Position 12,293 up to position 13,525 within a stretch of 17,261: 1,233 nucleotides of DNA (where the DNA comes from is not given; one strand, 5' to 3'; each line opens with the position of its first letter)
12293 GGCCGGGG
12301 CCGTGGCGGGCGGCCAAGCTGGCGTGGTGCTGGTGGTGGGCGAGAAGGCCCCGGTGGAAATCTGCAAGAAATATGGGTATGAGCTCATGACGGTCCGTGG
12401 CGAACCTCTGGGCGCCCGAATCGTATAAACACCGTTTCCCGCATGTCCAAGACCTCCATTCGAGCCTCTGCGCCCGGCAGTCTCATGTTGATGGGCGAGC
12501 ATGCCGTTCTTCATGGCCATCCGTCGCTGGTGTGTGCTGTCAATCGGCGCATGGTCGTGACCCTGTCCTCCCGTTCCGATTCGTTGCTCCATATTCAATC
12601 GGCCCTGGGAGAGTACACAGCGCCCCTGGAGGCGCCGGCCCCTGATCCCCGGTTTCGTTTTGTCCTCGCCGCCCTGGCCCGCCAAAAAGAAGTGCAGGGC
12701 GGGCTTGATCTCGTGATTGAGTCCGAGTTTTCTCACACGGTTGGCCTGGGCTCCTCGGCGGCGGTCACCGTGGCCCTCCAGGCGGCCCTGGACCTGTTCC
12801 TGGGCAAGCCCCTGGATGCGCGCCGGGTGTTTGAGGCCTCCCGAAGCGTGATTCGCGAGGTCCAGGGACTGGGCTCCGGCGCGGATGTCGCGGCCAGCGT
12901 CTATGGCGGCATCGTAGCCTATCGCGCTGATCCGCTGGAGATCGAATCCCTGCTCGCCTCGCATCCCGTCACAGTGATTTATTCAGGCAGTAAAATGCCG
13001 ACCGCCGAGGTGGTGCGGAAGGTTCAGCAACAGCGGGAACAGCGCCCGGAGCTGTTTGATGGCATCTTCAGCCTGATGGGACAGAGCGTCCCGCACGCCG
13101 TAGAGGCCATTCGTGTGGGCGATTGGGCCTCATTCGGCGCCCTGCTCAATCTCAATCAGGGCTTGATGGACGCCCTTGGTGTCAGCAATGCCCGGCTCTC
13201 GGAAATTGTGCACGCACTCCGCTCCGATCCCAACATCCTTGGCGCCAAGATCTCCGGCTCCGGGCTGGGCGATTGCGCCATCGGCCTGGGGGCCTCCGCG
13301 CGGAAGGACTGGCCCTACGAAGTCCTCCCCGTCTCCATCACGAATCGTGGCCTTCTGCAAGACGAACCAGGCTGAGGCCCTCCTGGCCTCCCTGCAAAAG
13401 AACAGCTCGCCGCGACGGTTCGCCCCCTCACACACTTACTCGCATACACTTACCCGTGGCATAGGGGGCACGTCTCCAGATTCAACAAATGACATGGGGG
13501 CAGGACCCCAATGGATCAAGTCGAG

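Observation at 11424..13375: Two tandem mevalonate-kinase-like GHMP kinases; mevalonate pathway apparently interrupted after the second kinase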

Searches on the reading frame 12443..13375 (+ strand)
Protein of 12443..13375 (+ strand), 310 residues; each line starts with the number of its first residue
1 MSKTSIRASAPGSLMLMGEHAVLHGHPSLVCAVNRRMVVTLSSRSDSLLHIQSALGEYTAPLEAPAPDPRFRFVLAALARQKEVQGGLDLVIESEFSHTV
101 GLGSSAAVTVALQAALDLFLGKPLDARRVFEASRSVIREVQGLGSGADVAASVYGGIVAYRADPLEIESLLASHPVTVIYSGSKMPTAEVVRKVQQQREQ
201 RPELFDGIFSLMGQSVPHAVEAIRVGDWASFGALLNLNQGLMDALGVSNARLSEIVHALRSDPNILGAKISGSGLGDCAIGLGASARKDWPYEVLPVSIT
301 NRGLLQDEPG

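Call 4: search_protein_families(library=pfam, proteins=[window:12443-13375:+], max_evalue=0.01)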
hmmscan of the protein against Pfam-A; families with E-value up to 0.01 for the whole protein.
window:12443-13375:+ (310 aa): 4 families
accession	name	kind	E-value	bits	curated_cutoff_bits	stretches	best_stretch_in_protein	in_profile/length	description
PF00288.32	GHMP_kinases_N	-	1.2e-14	54.7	22.3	1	76-156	8-87/87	GHMP kinases N terminal domain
PF08544.19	GHMP_kinases_C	-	3.6e-11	43.7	21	1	219-283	1-66/85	GHMP kinases C terminal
PF10509.15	GalKase_gal_bdg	-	9.7e-06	25.5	23.1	1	6-42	12-48/49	Galactokinase galactose-binding signature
PF22700.2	MVD-like_N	-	0.00042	20.4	27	1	68-163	62-149/157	Diphosphomevalonate decarboxylase-like N-terminal domain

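Call 5: search_protein_families(library=ncbifam, proteins=[window:12443-13375:+], max_evalue=0.01)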
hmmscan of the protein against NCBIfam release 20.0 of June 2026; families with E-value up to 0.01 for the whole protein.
window:12443-13375:+ (310 aa): 16 families
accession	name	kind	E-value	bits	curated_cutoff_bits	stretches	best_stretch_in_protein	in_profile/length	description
NF003036.0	PRK03926.1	equivalog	6.6e-54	183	403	1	6-286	2-270/302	mevalonate kinase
TIGR00549.1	mevalon_kin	equivalog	7.2e-54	183.1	163.05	1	10-282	1-276/276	mevalonate kinase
TIGR01220.1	Pmev_kin_Gr_pos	equivalog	5.9e-22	78.2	165.7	2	89-162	102-179/358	phosphomevalonate kinase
NF040957.1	Arch_PMK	equivalog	3.1e-17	63.1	500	1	8-230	2-228/316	phosphomevalonate kinase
TIGR00131.1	gal_kin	equivalog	7.6e-13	48.1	226.65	1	3-155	15-179/388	galactokinase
NF003705.0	PRK05322.1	equivalog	2.2e-12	46.4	385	2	216-282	281-348/388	galactokinase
NF003006.0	PRK03817.1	equivalog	8.5e-10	38.1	443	2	216-284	246-314/352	galactokinase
NF003472.0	PRK05101.1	equivalog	1.4e-09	37.4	499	1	6-125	21-150/382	galactokinase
NF002288.1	PRK01212.1-4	equivalog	3e-09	36.4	194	1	72-190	61-182/303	homoserine kinase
NF001816.0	PRK00555.1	equivalog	1.5e-08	34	509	1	5-126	2-130/363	galactokinase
TIGR01219.1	Pmev_kin_ERG8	equivalog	5.9e-07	28.8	376.95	1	98-185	153-252/456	phosphomevalonate kinase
TIGR01920.1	Shik_kin_archae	equivalog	4.6e-06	26.2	126.85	1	74-158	56-142/266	shikimate kinase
TIGR00191.1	thrB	equivalog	1.3e-05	24.2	168.25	1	77-164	69-151/304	homoserine kinase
NF040725.1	panto_kin_Meth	equivalog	0.0014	17.6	380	1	91-195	89-193/286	pantoate kinase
NF009948.0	PRK13412.1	equivalog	0.0062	14.2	721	0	211-276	863-928/974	bifunctional fucokinase/fucose-1-phosphate guanylyltransferase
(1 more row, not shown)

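Call 6: find_encoding_contigs(protein=window:12443-13375:+, flank=10000, max_places=6)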
Protein window:12443-13375:+ (310 aa): 1 contig read that carries it; 1 place shown.
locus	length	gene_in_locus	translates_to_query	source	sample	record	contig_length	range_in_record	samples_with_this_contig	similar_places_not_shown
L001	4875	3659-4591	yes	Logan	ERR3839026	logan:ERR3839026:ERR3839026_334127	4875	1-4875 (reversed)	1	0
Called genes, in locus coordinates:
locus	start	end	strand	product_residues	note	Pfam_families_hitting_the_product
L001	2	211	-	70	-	?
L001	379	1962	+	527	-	PF16697:Yop-YscD_cpl, PF00498:FHA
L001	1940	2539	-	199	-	PF24675:NpmA (faint), PF02390:Methyltransf_4, PF13649:Methyltransf_25 (weak), PF13847:Methyltransf_31 (faint)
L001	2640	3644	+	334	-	PF00288:GHMP_kinases_N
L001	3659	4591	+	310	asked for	PF10509:GalKase_gal_bdg (weak), PF00288:GHMP_kinases_N, PF08544:GHMP_kinases_C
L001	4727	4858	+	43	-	-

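Call 8: search_solved_structures(query=window:12443-13375:+, max_evalue=0.001)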
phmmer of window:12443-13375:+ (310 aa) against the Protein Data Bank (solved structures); distinct sequences matched with E-value up to 0.001: 21.
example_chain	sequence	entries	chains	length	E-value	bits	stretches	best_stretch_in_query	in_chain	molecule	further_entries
6mde_A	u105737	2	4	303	1.4e-36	129.8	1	6-286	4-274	Mevalonate kinase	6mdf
4hac_A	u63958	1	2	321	1.6e-36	129.6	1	6-286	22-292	Mevalonate kinase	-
8teb_A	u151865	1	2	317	1.3e-33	120.1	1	6-287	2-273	Mevalonate kinase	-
2hfs_A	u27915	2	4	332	1.3e-20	77.5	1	2-286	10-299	Mevalonate kinase, putative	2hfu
1vis_A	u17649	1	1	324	4.6e-17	65.8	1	8-282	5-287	Mevalonate kinase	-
1kkh_A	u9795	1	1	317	5.5e-17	65.5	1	9-282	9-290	Mevalonate Kinase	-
2r3v_A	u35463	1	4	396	9.2e-16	61.5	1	138-284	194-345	Mevalonate kinase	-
1kvk_A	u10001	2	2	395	5.1e-14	55.8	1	71-282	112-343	mevalonate kinase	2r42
3k17_A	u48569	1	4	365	8.2e-14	55.1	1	3-162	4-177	Lin0012 protein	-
2x7i_A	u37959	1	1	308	3.6e-13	53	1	10-280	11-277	MEVALONATE KINASE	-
8tfo_A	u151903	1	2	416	3.6e-13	53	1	82-281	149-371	Mevalonate kinase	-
2oi2_A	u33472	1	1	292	4.8e-08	36.2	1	10-283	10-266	Mevalonate kinase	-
6q3w_A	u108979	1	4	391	2.4e-07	33.9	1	217-283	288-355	Galactokinase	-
6q90_A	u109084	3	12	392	2.4e-07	33.9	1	217-283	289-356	Galactokinase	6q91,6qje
7rcl_A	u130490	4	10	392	2.4e-07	33.9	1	217-283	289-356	Galactokinase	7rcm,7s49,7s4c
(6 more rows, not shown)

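Call 20: find_homologous_proteins(query=window:12443-13375:+, max_evalue=0.00001)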
Query window:12443-13375:+ (310 aa): 3777 proteins with E <= 0.00001 among 8000 candidates; the best 120 are listed.
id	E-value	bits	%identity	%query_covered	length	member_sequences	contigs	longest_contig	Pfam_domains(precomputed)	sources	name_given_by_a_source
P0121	4.6e-195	665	100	100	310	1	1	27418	PF10509.16,PF00288.33,PF08544.19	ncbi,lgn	-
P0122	9.7e-143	493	79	95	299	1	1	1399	PF00288.33,PF08544.19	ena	-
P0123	2.6e-119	416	66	96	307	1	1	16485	PF00288.33,PF08544.19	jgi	jgi:mevalonate kinase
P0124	2.1e-117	410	67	94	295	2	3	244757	PF00288.33,PF08544.19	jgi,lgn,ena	-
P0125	8.8e-110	385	61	97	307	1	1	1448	PF10509.16,PF00288.33,PF08544.19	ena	-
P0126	4.6e-108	379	60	97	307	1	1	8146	PF10509.16,PF00288.33,PF08544.19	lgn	-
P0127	5.3e-108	379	61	98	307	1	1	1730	PF10509.16,PF00288.33,PF08544.19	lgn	-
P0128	6.1e-106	372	62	94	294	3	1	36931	PF00288.33,PF08544.19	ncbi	-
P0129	1.2e-105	371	59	98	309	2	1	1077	PF00288.33,PF08544.19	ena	-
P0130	2.4e-103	364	57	98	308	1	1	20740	PF10509.16,PF00288.33,PF08544.19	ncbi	ncbi:MAG: mevalonate kinase [Verrucomicrobiota bacterium]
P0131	5.6e-103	363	58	98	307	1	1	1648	PF10509.16,PF00288.33,PF08544.19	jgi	jgi:mevalonate kinase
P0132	3.8e-102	360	58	98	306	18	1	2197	PF10509.16,PF00288.33,PF08544.19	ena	-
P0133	7.9e-102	359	58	97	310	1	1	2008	PF00288.33,PF08544.19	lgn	-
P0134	9.5e-102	359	60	98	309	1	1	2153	PF00288.33,PF08544.19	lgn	-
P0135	1.2e-101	358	58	98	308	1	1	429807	PF10509.16,PF00288.33,PF08544.19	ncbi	-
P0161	2.0e-96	341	56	97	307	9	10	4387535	PF00288.33,PF08544.19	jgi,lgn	jgi:mevalonate kinase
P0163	4.5e-96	340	54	99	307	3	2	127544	PF00288.33,PF08544.19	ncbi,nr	ncbi:MAG: mevalonate kinase [candidate division KSB1 bacterium]|nr:mevalonate kinase [candidate divi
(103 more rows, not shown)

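Call 24: search_dna_similar(query=window:12443-13375:+, collection=plasmids, mode=protein, max_evalue=0.00001, max_rows=30)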
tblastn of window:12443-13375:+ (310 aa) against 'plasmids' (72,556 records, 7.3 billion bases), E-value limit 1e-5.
Records with a match: 10; places in all: 11; records where one place covers at least 80% of the query: 5.
Best place of each record, by identity: <60% 10.
By first word of the organism name: Streptomyces 4; Listeria 2; Natrinema 1; Enterococcus 1; Limosilactobacillus 1; Staphylococcus 1.
By predicted mobility (MOB-suite, as given by PLSDB): non-mobilizable 7; mobilizable 2; conjugative 1.
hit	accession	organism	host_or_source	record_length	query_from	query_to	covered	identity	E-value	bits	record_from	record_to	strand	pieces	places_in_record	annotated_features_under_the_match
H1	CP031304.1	Natrinema thermotolerans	Cell culture,Korean salt-fermented food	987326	8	282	89%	34.5%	5e-21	100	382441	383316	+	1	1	mvk: mevalonate kinase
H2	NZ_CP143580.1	Enterococcus faecalis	Homo sapiens,bacterial isolate,sonicate ...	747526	9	282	88%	27.9%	4e-8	62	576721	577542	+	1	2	mvk: mevalonate kinase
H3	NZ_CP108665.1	Streptomyces globisporus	-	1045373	10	286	89%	27.5%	5e-9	65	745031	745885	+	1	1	record has no annotation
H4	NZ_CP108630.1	Streptomyces xanthophaeus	-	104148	15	282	86%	27.1%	1e-6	57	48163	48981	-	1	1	mvk: mevalonate kinase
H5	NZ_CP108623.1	Streptomyces xanthophaeus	-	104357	15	282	86%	27.1%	1e-6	57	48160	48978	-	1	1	mvk: mevalonate kinase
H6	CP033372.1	Limosilactobacillus fermentum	Cow,cell culture,Fresh milk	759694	6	162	51%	33.3%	2e-14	81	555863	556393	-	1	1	phosphomevalonate kinase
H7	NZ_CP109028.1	Streptomyces sp. NBC_00663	-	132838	9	162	50%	33.7%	2e-7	60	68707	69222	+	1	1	phosphomevalonate kinase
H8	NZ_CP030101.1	Listeria monocytogenes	Environment,water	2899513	3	160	51%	32.4%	2e-8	62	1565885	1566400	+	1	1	none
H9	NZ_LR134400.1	Listeria monocytogenes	Homo sapiens,Vein blood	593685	3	160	51%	31.8%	4e-8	62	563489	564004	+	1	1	phosphomevalonate kinase | mvaD: diphosphomevalonate decarboxylase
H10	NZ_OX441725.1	Staphylococcus aureus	Sus scrofa,bacterial culture,Dust sample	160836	6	160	50%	27.7%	6e-7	59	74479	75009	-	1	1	phosphomevalonate kinase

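Call 25: get_annotated_region(hit=H2, flank=4000)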
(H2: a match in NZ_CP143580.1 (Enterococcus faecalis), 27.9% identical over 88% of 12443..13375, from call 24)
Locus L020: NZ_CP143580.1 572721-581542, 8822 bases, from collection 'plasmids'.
description: Enterococcus faecalis strain IDRL-9065 plasmid unnamed1, complete sequence
organism: Enterococcus faecalis (NCBI taxid 1351)
taxonomy: Bacteria; Bacillota; Bacilli; Lactobacillales; Enterococcaceae; Enterococcus; Enterococcus faecalis
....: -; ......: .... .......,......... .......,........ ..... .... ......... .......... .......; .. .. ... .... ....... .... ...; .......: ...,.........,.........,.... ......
typing (MOB-suite, as given by PLSDB): conjugative; relaxase MOBP; mating-pair formation MPF_T
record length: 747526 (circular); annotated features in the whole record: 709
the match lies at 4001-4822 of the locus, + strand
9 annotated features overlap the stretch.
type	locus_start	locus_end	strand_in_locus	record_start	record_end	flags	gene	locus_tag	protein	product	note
CDS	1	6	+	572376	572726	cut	-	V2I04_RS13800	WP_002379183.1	DUF3899 domain-containing protein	-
CDS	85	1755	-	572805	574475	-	opp1A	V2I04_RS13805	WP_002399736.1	oligopeptide ABC transporter substrate-binding protein Opp1A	-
CDS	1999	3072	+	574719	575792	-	-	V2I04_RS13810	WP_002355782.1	FUSC family protein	GO:0055085 - transmembrane transport [Evidence IEA]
CDS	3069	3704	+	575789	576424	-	-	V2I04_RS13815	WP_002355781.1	pentapeptide repeat-containing protein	-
CDS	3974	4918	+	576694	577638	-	mvk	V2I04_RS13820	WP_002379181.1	mevalonate kinase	GO:0019287 - isopentenyl diphosphate biosynthetic process, mevalonate pathway [Evidence IEA]; GO:0016126 - sterol ...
CDS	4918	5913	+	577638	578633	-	mvaD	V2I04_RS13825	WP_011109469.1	diphosphomevalonate decarboxylase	GO:0019287 - isopentenyl diphosphate biosynthetic process, mevalonate pathway [Evidence IEA]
CDS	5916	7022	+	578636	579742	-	-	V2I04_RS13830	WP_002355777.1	phosphomevalonate kinase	GO:0019287 - isopentenyl diphosphate biosynthetic process, mevalonate pathway [Evidence IEA]; GO:0016126 - sterol ...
CDS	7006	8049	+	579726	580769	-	fni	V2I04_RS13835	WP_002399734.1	type 2 isopentenyl-diphosphate Delta-isomerase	GO:0008299 - isoprenoid biosynthetic process [Evidence IEA]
CDS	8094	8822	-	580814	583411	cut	adhE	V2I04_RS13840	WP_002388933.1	bifunctional acetaldehyde-CoA/alcohol dehydrogenase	GO:0006066 - alcohol metabolic process [Evidence IEA]; GO:0015976 - carbon utilization [Evidence IEA]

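Call 26: get_annotated_region(hit=H10, flank=4000)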
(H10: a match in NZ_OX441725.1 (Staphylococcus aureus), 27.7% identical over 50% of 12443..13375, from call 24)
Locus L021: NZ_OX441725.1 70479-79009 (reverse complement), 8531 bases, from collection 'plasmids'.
description: Staphylococcus aureus isolate 21554_1 plasmid pMOL21554, complete sequence
organism: Staphylococcus aureus (NCBI taxid 1280)
taxonomy: Bacteria; Bacillota; Bacilli; Bacillales; Staphylococcaceae; Staphylococcus; Staphylococcus aureus
host: -; source: Sus scrofa,bacterial culture,Dust sample; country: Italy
typing (MOB-suite, as given by PLSDB): non-mobilizable
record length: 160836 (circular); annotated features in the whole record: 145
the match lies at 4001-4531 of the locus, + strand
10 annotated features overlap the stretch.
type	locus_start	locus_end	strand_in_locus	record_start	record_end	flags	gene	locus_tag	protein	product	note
CDS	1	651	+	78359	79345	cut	pta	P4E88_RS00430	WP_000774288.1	phosphate acetyltransferase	GO:0006086 - acetyl-CoA biosynthetic process from pyruvate [Evidence IEA]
CDS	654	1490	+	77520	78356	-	-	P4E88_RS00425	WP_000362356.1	biotin/lipoate A/B protein ligase family protein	-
CDS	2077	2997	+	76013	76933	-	mvk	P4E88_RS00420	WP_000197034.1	mevalonate kinase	GO:0019287 - isopentenyl diphosphate biosynthetic process, mevalonate pathway [Evidence IEA]; GO:0016126 - sterol ...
CDS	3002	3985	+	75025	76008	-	mvaD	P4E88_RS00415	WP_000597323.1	diphosphomevalonate decarboxylase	GO:0019287 - isopentenyl diphosphate biosynthetic process, mevalonate pathway [Evidence IEA]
CDS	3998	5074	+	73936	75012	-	-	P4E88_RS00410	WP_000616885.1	phosphomevalonate kinase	GO:0019287 - isopentenyl diphosphate biosynthetic process, mevalonate pathway [Evidence IEA]; GO:0016126 - sterol ...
CDS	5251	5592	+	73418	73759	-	-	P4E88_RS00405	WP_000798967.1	DUF1450 domain-containing protein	-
CDS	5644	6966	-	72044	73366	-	merA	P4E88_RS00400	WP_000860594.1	hypothiocyanous acid reductase MerA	-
CDS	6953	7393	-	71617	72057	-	hypR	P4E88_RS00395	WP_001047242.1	redox-sensitive transcriptional regulator HypR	-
CDS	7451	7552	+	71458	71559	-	-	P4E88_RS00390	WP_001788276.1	hypothetical protein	-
CDS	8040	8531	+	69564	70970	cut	-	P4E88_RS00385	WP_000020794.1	T7SS effector LXG polymorphic toxin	-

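Call 27: get_annotated_region(hit=H7, flank=5000)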
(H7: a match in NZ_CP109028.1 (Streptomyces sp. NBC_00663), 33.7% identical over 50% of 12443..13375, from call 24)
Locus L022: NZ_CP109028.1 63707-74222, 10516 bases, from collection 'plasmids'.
description: Streptomyces sp. NBC_00663 plasmid unnamed1, complete sequence
organism: Streptomyces sp. NBC_00663 (NCBI taxid 2975801)
taxonomy: Bacteria; Actinomycetota; Actinomycetes; Kitasatosporales; Streptomycetaceae; Streptomyces; Streptomyces sp. NBC 00663
host: -; source: -; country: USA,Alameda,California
typing (MOB-suite, as given by PLSDB): non-mobilizable
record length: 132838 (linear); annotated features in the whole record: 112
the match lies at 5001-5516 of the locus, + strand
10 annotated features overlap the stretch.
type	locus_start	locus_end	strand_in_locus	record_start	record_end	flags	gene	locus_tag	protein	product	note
CDS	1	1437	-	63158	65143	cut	-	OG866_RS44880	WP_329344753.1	FAD/NAD(P)-binding protein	-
CDS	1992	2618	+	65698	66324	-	-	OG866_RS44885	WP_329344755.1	hypothetical protein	-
CDS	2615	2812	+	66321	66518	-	-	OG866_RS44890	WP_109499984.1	hypothetical protein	-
CDS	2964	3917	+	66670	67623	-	mvk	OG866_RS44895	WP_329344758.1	mevalonate kinase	GO:0019287 - isopentenyl diphosphate biosynthetic process, mevalonate pathway [Evidence IEA]; GO:0016126 - sterol ...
CDS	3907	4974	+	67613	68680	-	mvaD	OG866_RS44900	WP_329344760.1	diphosphomevalonate decarboxylase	GO:0019287 - isopentenyl diphosphate biosynthetic process, mevalonate pathway [Evidence IEA]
CDS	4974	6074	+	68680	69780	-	-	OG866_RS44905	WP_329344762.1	phosphomevalonate kinase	GO:0019287 - isopentenyl diphosphate biosynthetic process, mevalonate pathway [Evidence IEA]; GO:0016126 - sterol ...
CDS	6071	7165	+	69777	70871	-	fni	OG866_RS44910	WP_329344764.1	type 2 isopentenyl-diphosphate Delta-isomerase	GO:0008299 - isoprenoid biosynthetic process [Evidence IEA]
CDS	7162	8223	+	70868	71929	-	-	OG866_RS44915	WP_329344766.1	hydroxymethylglutaryl-CoA reductase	-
CDS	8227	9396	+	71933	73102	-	-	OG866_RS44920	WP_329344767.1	hydroxymethylglutaryl-CoA synthase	-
CDS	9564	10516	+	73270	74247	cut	-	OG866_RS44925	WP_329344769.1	ketoacyl-ACP synthase III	-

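Call 28: get_annotated_region(hit=H1, flank=4000)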
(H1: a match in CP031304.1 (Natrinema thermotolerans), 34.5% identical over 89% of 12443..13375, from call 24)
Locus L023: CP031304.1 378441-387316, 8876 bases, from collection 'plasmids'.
description: Natrinema thermotolerans strain A29 plasmid unnamed6, complete sequence
organism: Natrinema thermotolerans (NCBI taxid 121872)
taxonomy: Archaea; Euryarchaeota; Halobacteria; Halobacteriales; Natrialbaceae; Natrinema; Natrinema thermotolerans
host: -; source: Cell culture,Korean salt-fermented food; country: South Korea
typing (MOB-suite, as given by PLSDB): non-mobilizable
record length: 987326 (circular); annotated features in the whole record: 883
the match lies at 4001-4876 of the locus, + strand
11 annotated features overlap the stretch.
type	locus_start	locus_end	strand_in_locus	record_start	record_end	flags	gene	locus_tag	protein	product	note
CDS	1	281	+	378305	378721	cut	-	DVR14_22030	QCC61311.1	hypothetical protein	-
CDS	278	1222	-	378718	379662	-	-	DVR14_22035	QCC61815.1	helix-turn-helix domain-containing protein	-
CDS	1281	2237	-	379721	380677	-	phnE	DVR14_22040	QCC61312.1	phosphonate ABC transporter, permease protein PhnE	-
CDS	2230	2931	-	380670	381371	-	-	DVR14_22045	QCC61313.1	ATP-binding cassette domain-containing protein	-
CDS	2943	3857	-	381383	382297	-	-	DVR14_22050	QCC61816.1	phosphate/phosphite/phosphonate ABC transporter substrate-binding protein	-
CDS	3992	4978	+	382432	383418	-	mvk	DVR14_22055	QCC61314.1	mevalonate kinase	-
CDS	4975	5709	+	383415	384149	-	-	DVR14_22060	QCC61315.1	acetylglutamate kinase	-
CDS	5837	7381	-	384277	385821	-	-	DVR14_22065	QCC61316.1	TrkH family potassium uptake protein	-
CDS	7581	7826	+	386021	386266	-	-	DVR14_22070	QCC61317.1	hypothetical protein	-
CDS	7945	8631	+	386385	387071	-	-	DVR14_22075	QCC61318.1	TrkA family potassium uptake protein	-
CDS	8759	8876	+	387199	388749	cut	-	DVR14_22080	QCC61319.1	TrkH family potassium uptake protein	-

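Call 29: get_annotated_region(hit=H9, flank=4000)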
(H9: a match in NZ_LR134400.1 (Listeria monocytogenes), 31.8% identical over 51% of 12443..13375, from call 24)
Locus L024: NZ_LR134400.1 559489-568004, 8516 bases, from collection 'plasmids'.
description: Listeria monocytogenes strain NCTC7974 plasmid 3, complete sequence
organism: Listeria monocytogenes (NCBI taxid 1639)
taxonomy: Bacteria; Bacillota; Bacilli; Bacillales; Listeriaceae; Listeria; Listeria monocytogenes
host: -; source: Homo sapiens,Vein blood; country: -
typing (MOB-suite, as given by PLSDB): non-mobilizable
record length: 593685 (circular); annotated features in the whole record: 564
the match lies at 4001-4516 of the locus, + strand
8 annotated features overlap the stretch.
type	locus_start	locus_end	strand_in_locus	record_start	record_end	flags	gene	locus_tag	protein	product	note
CDS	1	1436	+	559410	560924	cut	cls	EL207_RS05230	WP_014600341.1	cardiolipin synthase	GO:0032049 - cardiolipin biosynthetic process [Evidence IEA]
CDS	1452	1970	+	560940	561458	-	speG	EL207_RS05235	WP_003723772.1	spermidine N1-acetyltransferase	-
CDS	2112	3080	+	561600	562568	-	mvk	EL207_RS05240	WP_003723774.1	mevalonate kinase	GO:0019287 - isopentenyl diphosphate biosynthetic process, mevalonate pathway [Evidence IEA]; GO:0016126 - sterol ...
CDS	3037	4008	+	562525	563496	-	mvaD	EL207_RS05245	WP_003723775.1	diphosphomevalonate decarboxylase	GO:0019287 - isopentenyl diphosphate biosynthetic process, mevalonate pathway [Evidence IEA]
CDS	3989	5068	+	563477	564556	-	-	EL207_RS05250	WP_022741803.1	phosphomevalonate kinase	GO:0019287 - isopentenyl diphosphate biosynthetic process, mevalonate pathway [Evidence IEA]; GO:0016126 - sterol ...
CDS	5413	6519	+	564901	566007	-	qoxA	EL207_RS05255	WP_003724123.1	cytochrome aa3 quinol oxidase subunit II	GO:0015990 - electron transport coupled proton transport [Evidence IEA]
CDS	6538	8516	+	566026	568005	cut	qoxB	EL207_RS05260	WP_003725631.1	cytochrome aa3 quinol oxidase subunit I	GO:0015990 - electron transport coupled proton transport [Evidence IEA]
CDS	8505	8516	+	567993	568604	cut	qoxC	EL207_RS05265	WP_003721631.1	cytochrome aa3 quinol oxidase subunit III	GO:0015990 - electron transport coupled proton transport [Evidence IEA]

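Call 30: get_annotated_region(hit=H6, flank=4000)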
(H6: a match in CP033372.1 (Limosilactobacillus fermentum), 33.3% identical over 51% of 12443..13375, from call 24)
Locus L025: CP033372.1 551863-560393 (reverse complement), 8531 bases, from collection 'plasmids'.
description: Limosilactobacillus fermentum strain DR9 plasmid unnamed1, complete sequence
organism: Limosilactobacillus fermentum (NCBI taxid 1613)
taxonomy: Bacteria; Bacillota; Bacilli; Lactobacillales; Lactobacillaceae; Limosilactobacillus; Limosilactobacillus fermentum
host: -; source: Cow,cell culture,Fresh milk; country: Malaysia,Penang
typing (MOB-suite, as given by PLSDB): mobilizable; relaxase MOBP,MOBV
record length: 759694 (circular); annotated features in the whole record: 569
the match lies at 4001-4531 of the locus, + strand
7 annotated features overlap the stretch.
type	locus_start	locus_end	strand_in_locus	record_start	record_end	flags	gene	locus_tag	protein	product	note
CDS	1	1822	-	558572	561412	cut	-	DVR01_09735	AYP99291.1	ATP-dependent DNA helicase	-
CDS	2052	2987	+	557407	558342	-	mvk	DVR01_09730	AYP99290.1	mevalonate kinase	-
CDS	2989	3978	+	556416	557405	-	mvaD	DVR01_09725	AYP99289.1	diphosphomevalonate decarboxylase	-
CDS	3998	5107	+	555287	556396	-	-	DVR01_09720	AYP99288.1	phosphomevalonate kinase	-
CDS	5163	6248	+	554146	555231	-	-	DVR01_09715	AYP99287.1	type 2 isopentenyl-diphosphate Delta-isomerase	-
CDS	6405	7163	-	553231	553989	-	-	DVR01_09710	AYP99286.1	ATP-binding cassette domain-containing protein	-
CDS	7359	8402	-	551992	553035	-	-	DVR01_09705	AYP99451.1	transposase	-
